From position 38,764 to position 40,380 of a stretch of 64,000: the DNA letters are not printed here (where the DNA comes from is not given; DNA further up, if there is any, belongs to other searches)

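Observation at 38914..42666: Three-gene operon: minimal hybrid histidine kinase plus two tandem paralogous, catalytically degenerate GGDEF-EAL-like proteins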

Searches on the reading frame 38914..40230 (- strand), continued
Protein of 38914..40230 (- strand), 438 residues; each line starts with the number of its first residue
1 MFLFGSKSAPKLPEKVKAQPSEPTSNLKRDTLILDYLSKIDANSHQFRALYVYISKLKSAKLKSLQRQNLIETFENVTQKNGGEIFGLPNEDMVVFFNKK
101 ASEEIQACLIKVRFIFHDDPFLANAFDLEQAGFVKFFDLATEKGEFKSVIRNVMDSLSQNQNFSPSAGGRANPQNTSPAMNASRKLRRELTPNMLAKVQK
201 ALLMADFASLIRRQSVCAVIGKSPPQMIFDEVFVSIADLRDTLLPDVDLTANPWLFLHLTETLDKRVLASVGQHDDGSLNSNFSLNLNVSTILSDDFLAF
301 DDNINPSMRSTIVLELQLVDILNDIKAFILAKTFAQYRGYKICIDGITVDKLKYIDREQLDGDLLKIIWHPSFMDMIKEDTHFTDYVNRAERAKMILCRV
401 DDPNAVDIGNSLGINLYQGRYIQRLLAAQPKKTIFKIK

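Call 30: list_cluster_members(proteins=[P0242, P0250, P0265, P0280, P0300, P0321, P0341, P0363, P0371, P0390])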
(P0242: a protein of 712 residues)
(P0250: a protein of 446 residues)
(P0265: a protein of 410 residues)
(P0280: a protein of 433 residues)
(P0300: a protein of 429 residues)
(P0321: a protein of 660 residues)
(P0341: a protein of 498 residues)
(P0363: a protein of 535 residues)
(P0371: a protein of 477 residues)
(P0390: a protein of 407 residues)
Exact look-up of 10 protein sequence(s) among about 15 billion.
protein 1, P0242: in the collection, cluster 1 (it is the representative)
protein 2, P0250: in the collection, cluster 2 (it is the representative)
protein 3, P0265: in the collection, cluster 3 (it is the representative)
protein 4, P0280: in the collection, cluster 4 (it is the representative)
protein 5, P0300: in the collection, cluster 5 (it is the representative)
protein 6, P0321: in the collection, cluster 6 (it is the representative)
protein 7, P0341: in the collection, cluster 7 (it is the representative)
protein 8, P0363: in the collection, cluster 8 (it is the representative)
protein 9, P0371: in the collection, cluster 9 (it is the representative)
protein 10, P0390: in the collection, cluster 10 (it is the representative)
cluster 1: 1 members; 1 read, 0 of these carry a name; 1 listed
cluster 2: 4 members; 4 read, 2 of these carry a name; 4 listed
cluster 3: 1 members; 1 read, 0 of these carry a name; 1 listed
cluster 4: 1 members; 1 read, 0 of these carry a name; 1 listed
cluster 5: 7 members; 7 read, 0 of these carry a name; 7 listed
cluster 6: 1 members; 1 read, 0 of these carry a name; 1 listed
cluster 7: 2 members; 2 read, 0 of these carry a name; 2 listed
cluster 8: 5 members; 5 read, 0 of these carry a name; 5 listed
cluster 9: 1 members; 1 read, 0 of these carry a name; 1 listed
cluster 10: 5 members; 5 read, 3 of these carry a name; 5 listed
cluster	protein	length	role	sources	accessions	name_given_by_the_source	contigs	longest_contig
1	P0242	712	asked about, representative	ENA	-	-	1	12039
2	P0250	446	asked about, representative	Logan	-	-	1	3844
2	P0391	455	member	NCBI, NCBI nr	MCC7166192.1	MAG: hypothetical protein IT565_01345 [Rhodospirillales bacterium] | hypothetical protein [Rhodospirillales bacterium]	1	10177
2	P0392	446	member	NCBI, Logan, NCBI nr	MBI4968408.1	MAG: hypothetical protein HZC25_09855 [Rhodospirillales bacterium] | hypothetical protein [Rhodospirillales bacterium]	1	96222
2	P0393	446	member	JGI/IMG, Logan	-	-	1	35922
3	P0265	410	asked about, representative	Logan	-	-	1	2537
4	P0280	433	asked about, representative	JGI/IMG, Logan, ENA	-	-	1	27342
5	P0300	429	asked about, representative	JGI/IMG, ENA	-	-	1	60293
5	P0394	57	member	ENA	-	-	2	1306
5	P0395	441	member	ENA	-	-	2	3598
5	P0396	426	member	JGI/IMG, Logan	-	-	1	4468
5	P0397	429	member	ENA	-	-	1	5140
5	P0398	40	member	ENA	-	-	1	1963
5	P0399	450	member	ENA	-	-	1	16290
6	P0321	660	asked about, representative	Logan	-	-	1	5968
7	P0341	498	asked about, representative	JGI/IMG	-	-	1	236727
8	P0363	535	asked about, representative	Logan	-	-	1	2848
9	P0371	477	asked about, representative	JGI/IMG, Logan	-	-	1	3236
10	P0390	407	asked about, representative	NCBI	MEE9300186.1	MAG: hypothetical protein V3V17_03550 [Alphaproteobacteria bacterium]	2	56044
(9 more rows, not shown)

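Call 31: find_related_loci(query=A1, collection=genome_contigs, flank=7000)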
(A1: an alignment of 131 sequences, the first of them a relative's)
Query A1 (438 aa) in genome_contigs; peptide patterns used: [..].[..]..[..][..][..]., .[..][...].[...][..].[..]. (x = any residue, [..] = any of these).
275 stretches matched a pattern; 138 encode a relative of the query (tblastn E <= 1e-3); the best 80 are kept; 80 distinct loci.
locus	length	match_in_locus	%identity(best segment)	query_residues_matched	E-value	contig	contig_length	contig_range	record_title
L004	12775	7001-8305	87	1-438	0e+0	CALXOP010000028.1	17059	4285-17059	MAG: uncultured Alphaproteobacteria bacterium isolate E12__bin290 genome assembly, contig: E12__k127_726259, whole genom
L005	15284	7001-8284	88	1-430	0e+0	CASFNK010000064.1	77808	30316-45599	uncultured proteobacterium isolate SI.B29.metabat-bins.91 genome assembly, contig: SI.B29.metabat-bins.91.fa_k141_428203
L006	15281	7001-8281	88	1-430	0e+0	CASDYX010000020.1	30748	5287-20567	uncultured proteobacterium isolate O18_L1_385385_idba_bin.5 genome assembly, contig: O18_L1_385385_idba_bin.5.fa_scaffol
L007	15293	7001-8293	80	1-430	0e+0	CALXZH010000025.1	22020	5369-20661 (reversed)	MAG: uncultured Alphaproteobacteria bacterium isolate E27__bin373 genome assembly, contig: E27__k127_1091171, whole geno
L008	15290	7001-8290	78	1-438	0e+0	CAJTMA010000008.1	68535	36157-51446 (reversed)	MAG TPA_asm: uncultured Alphaproteobacteria bacterium isolate MGBC104355 genome assembly, contig: MGBC104355.8, whole ge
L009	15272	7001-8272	80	1-430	0e+0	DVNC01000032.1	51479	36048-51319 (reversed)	MAG TPA_asm: Candidatus Scatocola faecipullorum isolate ChiW3-316 ChiW3__C79986_L51479_SRR5506726, whole genome shotgun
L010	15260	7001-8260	72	17-438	0e+0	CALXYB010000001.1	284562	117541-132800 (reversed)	MAG: uncultured Alphaproteobacteria bacterium isolate BRZ_DL__bin79 genome assembly, contig: BRZ_DL__NODE_27_length_2845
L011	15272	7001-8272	69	1-437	0e+0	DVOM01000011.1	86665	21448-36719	MAG TPA_asm: Candidatus Scatocola faecigallinarum isolate 2846 CHK22__C61507_L86665_ERR2241687, whole genome shotgun seq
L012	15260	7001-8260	71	17-438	0e+0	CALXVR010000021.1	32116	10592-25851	MAG: uncultured Alphaproteobacteria bacterium isolate BRZ_SB__bin123 genome assembly, contig: BRZ_SB__NODE_1958_length_3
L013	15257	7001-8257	71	19-438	0e+0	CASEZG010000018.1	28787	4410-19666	uncultured proteobacterium isolate O35_L1_319319_idba_bin.187 genome assembly, contig: O35_L1_319319_idba_bin.187.fa_sca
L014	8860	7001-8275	69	1-438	0e+0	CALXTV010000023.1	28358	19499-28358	MAG: uncultured Alphaproteobacteria bacterium isolate BRZ_LG__bin14 genome assembly, contig: BRZ_LG__NODE_1765_length_28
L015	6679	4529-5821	68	1-438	0e+0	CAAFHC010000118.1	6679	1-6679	MAG TPA_asm: Alphaproteobacteria bacterium, isolate HGM16780, WGS project CAAFHC010000000 data, contig: SRS146812_64_k99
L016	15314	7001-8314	69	1-438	0e+0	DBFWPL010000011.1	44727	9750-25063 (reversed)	MAG TPA_asm: Alphaproteobacteria bacterium isolate MAG7984 contig11, whole genome shotgun sequence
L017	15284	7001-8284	69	1-438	0e+0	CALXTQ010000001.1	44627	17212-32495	MAG: uncultured Alphaproteobacteria bacterium isolate E07__bin220 genome assembly, contig: E07__k127_6938156, whole geno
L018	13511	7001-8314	69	1-438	0e+0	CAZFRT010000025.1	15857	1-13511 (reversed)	MAG TPA_asm: uncultured Azospirillum sp. isolate SRP199465_co1_102 genome assembly, contig: NODE_10345_length_15857_cov_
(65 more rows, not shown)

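Call 44: find_homologous_proteins(query=A2, max_evalue=1e-10)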
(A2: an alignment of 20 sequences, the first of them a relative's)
Query A2 (20 sequences) (446 aa, profile of the alignment): 119 proteins with E <= 1e-10 among 8000 candidates.
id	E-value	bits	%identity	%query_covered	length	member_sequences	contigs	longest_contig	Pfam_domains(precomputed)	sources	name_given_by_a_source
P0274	2.3e-169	582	40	99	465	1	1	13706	PF00563.26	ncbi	ncbi:MAG: EAL domain-containing protein [Alphaproteobacteria bacterium]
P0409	8.8e-167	573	43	97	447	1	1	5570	-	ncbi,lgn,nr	ncbi:MAG TPA: hypothetical protein VLL76_11595 [Candidatus Omnitrophota bacterium]|nr:hypothetical p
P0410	1.1e-166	573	44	98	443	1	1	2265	-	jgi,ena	jgi:hypothetical protein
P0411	1.2e-166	573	42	98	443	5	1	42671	-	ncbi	ncbi:MAG: hypothetical protein AB1918_03530 [Pseudomonadota bacterium]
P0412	1.3e-166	573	44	98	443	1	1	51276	-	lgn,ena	-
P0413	2.4e-166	572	43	98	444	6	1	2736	-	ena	-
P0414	3.1e-166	572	44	98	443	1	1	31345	-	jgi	jgi:hypothetical protein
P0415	7.2e-166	570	43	97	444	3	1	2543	-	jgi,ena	jgi:hypothetical protein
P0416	1.9e-165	569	45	98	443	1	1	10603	-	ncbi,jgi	jgi:hypothetical protein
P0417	2.6e-165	568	42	98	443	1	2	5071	-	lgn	-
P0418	3.6e-165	568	43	96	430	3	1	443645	-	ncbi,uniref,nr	ncbi:hypothetical protein [Magnetospirillum sp. SS-4]|uniref:hypothetical protein n=1 Tax=Magnetospi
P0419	4.3e-165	568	43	98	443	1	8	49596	-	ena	-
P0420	5.2e-165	567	43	98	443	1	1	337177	-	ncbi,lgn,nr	ncbi:MAG: hypothetical protein Q7R40_11305 [Phaeospirillum sp.]|nr:hypothetical protein [Phaeospiril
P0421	6.0e-165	567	44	98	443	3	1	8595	-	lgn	-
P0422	6.3e-165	567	42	97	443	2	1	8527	-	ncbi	-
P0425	8.7e-165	567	44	98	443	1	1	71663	-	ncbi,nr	ncbi:conserved hypothetical protein [Candidatus Terasakiella magnetica]|nr:conserved hypothetical pr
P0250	1.8e-164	566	100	100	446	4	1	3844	-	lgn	-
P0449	1.6e-162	559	41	97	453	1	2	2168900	-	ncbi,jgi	jgi:EAL domain.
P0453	3.3e-162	558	41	98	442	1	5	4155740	-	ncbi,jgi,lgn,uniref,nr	ncbi:hypothetical protein [Magnetospirillum gryphiswaldense]|jgi:hypothetical protein|uniref:hypothe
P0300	3.4e-139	482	28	97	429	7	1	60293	PF00563.26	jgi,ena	-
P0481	3.9e-137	476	29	97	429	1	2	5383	PF00563.26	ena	-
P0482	1.3e-136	474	27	96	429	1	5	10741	PF00563.26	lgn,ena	-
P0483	2.5e-132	460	29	96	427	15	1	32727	PF00563.26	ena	-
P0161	1.5e-124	434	33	94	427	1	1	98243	PF00563.26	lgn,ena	-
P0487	5.4e-113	396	35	86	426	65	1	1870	PF00563.26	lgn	-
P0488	6.8e-113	396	34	85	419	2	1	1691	PF00563.26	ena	-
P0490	3.6e-112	393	35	85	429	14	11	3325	PF00563.26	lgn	-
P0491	3.3e-111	390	33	85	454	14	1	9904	PF00563.26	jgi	jgi:hypothetical protein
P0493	9.2e-111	389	35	85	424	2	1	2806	PF00563.26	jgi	jgi:EAL domain-containing protein (putative c-di-GMP-specific phosphodiesterase class I)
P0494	1.8e-110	388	36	88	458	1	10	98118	PF00563.26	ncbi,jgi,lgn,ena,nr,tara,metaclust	ncbi:MAG: hypothetical protein CMM60_11345 [Rhodospirillaceae bacterium]|jgi:EAL domain-containing p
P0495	2.0e-110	388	34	85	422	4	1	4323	PF00563.26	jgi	jgi:hypothetical protein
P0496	2.8e-110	387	35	85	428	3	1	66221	PF00563.26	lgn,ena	-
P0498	4.2e-110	387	36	86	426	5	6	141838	-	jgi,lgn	jgi:hypothetical protein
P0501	8.6e-110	385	36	85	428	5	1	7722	PF00563.26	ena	-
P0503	4.5e-109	383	33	89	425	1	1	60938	PF00563.26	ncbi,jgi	ncbi:MAG TPA: hypothetical protein VGF92_17790 [Stellaceae bacterium]|jgi:EAL domain-containing prot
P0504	1.2e-108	382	31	87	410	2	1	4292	PF00563.26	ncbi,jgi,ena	jgi:hypothetical protein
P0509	2.9e-107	377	39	86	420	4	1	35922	PF00563.26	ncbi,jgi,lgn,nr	ncbi:MAG: hypothetical protein IT565_01340 [Rhodospirillales bacterium]|nr:hypothetical protein [Rho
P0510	7.3e-107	376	35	88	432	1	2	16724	PF00563.26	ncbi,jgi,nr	ncbi:MAG: hypothetical protein HQ503_16450 [Rhodospirillales bacterium]|nr:hypothetical protein [Rho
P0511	9.4e-107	375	34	87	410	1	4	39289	PF00563.26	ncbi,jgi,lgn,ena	jgi:EAL domain-containing protein (putative c-di-GMP-specific phosphodiesterase class I)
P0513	1.0e-105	372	36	85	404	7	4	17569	PF00563.26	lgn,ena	-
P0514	2.3e-105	371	36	85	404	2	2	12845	PF00563.26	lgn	-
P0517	4.9e-102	360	34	83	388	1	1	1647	PF00563.26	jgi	jgi:hypothetical protein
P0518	1.9e-100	355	32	91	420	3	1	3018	PF00563.26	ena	-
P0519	6.9e-100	353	35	85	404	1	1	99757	PF00563.26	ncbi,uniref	ncbi:hypothetical protein [Minwuia sp.]|uniref:hypothetical protein n=1 Tax=Minwuia sp. TaxID=249363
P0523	7.5e-63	231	33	55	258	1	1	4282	PF00563.26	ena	-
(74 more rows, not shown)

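Call 45: find_encoding_contigs(protein=P0453, flank=8000, max_places=2)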
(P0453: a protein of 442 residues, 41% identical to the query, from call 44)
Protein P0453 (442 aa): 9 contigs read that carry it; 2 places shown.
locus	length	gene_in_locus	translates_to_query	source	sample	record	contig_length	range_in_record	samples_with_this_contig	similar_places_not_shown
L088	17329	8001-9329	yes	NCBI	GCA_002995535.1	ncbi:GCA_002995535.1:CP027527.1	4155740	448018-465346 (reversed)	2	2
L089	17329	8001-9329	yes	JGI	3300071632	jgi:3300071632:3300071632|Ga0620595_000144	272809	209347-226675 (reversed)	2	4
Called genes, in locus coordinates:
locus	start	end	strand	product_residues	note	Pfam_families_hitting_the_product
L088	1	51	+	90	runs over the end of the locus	-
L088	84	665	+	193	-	PF07879:PHB_acc_N, PF05233:PHB_acc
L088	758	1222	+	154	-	-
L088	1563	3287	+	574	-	PF00989:PAS (faint), PF08448:PAS_4 (weak), PF00563:EAL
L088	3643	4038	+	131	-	PF12844:HTH_19, PF13560:HTH_31, PF01381:HTH_3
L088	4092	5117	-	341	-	PF08331:QueG_DUF1730, PF13187:Fer4_9 (faint), PF00037:Fer4 (faint), PF12838:Fer4_7 (weak), PF13237:Fer4_10 (faint), PF13484:Fer4_16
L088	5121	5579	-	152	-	PF14489:QueF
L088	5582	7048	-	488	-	PF00294:PfkB, PF08543:Phos_pyr_kin (weak), PF01467:CTP_transf_like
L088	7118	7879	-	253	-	PF00149:Metallophos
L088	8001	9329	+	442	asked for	-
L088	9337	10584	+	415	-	-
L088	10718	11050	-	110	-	PF07309:FlaF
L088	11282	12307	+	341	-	PF00106:adh_short (weak), PF01073:3Beta_HSD, PF01370:Epimerase, PF02719:Polysacc_synt_2, PF04321:RmlD_sub_bind, PF16363:GDP_Man_Dehyd, PF07993:NAD_binding_4 (weak)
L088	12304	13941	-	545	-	PF00501:AMP-binding, PF13193:AMP-binding_C (weak)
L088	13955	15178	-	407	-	-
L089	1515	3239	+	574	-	PF00989:PAS (faint), PF08448:PAS_4 (weak), PF00563:EAL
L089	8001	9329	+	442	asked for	-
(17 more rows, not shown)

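Call 46: find_encoding_contigs(protein=P0449, flank=8000, max_places=1)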
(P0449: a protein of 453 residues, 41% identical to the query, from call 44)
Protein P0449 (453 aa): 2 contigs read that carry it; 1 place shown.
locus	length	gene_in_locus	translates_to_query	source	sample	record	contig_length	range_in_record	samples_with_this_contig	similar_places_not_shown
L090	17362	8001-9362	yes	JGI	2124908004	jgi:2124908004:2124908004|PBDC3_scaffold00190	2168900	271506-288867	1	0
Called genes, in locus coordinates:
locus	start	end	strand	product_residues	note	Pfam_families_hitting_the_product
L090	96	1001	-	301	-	-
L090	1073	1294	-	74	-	-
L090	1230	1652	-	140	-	-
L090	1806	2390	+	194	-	PF07879:PHB_acc_N, PF05233:PHB_acc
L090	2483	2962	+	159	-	-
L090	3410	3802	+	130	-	PF12844:HTH_19, PF13560:HTH_31, PF01381:HTH_3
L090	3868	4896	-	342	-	PF08331:QueG_DUF1730, PF13237:Fer4_10 (faint), PF12838:Fer4_7 (faint), PF13484:Fer4_16, PF13646:HEAT_2 (faint)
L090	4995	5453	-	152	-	PF14489:QueF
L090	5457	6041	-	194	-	-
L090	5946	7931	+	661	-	-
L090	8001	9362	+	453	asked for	-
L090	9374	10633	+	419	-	-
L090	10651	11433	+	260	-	PF00005:ABC_tran, PF13304:AAA_21 (weak)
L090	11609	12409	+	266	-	PF01061:ABC2_membrane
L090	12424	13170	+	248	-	PF08241:Methyltransf_11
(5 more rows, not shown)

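Call 47: find_encoding_contigs(protein=P0494, flank=6000, max_places=1)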
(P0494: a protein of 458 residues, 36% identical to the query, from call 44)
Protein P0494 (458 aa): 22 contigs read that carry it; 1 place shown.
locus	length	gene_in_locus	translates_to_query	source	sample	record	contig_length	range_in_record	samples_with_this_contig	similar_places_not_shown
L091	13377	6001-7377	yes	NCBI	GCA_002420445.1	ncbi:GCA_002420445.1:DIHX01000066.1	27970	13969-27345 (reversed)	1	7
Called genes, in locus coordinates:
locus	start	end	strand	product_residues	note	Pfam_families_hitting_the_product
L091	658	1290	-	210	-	-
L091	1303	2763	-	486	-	PF00294:PfkB, PF08543:Phos_pyr_kin, PF01467:CTP_transf_like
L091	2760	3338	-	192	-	PF13580:SIS_2, PF01380:SIS (faint)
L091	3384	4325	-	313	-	PF01073:3Beta_HSD (faint), PF01370:Epimerase, PF04321:RmlD_sub_bind (weak), PF07993:NAD_binding_4 (faint), PF16363:GDP_Man_Dehyd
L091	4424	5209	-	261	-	PF00149:Metallophos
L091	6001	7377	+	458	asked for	PF00563:EAL (faint)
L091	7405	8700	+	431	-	-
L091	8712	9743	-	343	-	PF02277:DBI_PRT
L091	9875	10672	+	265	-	PF02654:CobS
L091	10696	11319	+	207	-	PF00300:His_Phos_1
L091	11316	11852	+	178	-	PF02283:CobU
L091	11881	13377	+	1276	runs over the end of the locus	PF02514:CobN-Mg_chel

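Call 48: find_encoding_contigs(protein=P0519, flank=6000, max_places=1)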
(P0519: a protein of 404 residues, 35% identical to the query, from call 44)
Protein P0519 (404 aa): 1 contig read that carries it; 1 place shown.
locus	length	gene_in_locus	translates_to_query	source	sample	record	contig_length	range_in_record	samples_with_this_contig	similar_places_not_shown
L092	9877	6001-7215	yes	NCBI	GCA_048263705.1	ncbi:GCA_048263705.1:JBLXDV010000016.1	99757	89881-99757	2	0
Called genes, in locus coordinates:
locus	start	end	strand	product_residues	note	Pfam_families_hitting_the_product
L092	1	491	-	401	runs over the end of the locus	PF01458:SUFBD_core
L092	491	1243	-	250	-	PF02463:SMC_N (faint), PF00005:ABC_tran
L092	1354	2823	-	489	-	PF19295:SufBD_N, PF01458:SUFBD_core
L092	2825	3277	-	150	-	PF02082:Rrf2, PF09339:HTH_IclR (faint)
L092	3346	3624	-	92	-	PF05402:PqqD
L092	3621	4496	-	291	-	-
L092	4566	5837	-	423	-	PF12000:Glyco_trans_4_3, PF00534:Glycos_transf_1, PF13692:Glyco_trans_1_4, PF13524:Glyco_trans_1_2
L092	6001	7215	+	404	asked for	PF00563:EAL (faint)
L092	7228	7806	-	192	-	PF00072:Response_reg, PF13556:HTH_30 (faint)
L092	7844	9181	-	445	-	PF25323:6TM_PilS (weak), PF00512:HisKA, PF02518:HATPase_c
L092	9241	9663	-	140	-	PF09912:DUF2141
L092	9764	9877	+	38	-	?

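Call 49: find_encoding_contigs(protein=P0300, flank=6000, max_places=1)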
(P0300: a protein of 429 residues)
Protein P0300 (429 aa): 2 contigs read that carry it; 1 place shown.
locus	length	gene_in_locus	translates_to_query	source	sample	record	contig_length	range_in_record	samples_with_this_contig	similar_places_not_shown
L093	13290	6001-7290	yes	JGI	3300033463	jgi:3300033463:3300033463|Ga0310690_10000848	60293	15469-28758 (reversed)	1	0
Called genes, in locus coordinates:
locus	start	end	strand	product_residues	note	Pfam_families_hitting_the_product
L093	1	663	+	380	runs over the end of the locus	PF25917:BSH_RND, PF25919:BSH_CusB (weak), PF25973:BSH_CzcB, PF25881:HH_YBHG (weak), PF25876:HH_MFP_RND (weak), PF25954:Beta-barrel_RND_2, PF25990:Beta-barrel_YknX, PF26002:Beta-barrel_AprE (weak), +1 more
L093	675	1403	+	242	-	PF00005:ABC_tran, PF02463:SMC_N (faint), PF13304:AAA_21 (faint)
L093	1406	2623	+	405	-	PF12704:MacB_PCD, PF02687:FtsX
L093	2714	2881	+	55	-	PF00471:Ribosomal_L33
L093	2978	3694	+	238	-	PF01027:Bax1-I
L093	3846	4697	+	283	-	PF00140:Sigma70_r1_2, PF04542:Sigma70_r2, PF04545:Sigma70_r4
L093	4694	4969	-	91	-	PF00381:PTS-HPr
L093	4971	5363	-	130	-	PF03610:EIIA-man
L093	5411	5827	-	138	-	PF07475:Hpr_kinase_C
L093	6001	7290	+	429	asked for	PF00563:EAL (faint)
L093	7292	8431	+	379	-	PF00563:EAL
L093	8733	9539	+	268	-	-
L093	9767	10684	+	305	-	PF01795:Methyltransf_5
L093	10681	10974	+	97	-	-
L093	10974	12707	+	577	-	PF03717:PBP_dimer, PF00905:Transpeptidase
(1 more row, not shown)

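Call 63: find_encoding_contigs(protein=P0425, flank=6000, max_places=1)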
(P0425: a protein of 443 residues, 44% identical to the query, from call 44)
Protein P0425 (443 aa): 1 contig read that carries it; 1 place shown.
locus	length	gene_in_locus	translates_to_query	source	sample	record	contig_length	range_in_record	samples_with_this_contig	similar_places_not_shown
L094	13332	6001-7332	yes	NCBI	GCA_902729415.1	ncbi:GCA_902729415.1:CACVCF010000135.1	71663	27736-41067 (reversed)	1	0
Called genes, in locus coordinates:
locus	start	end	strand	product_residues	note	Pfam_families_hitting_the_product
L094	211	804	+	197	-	-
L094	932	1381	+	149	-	-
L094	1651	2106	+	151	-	PF01381:HTH_3, PF12844:HTH_19 (weak), PF13560:HTH_31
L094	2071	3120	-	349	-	PF08331:QueG_DUF1730, PF13187:Fer4_9 (faint), PF00037:Fer4 (faint), PF12838:Fer4_7 (weak), PF13237:Fer4_10 (faint), PF13484:Fer4_16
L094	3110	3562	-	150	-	PF14489:QueF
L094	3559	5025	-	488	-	PF00294:PfkB, PF08543:Phos_pyr_kin, PF01467:CTP_transf_like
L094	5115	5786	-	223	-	PF00149:Metallophos (weak)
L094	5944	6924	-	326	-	-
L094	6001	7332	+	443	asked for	-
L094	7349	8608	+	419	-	-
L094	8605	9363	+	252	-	PF00005:ABC_tran, PF13304:AAA_21 (weak)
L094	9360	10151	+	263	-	PF01061:ABC2_membrane, PF12698:ABC2_membrane_3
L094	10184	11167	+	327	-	PF01300:Sua5_yciO_yrdC, PF03481:Sua5_C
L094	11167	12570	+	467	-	PF01565:FAD_binding_4, PF02913:FAD-oxidase_C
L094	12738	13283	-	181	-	PF00430:ATP-synt_B, PF05405:Mt_ATP-synt_B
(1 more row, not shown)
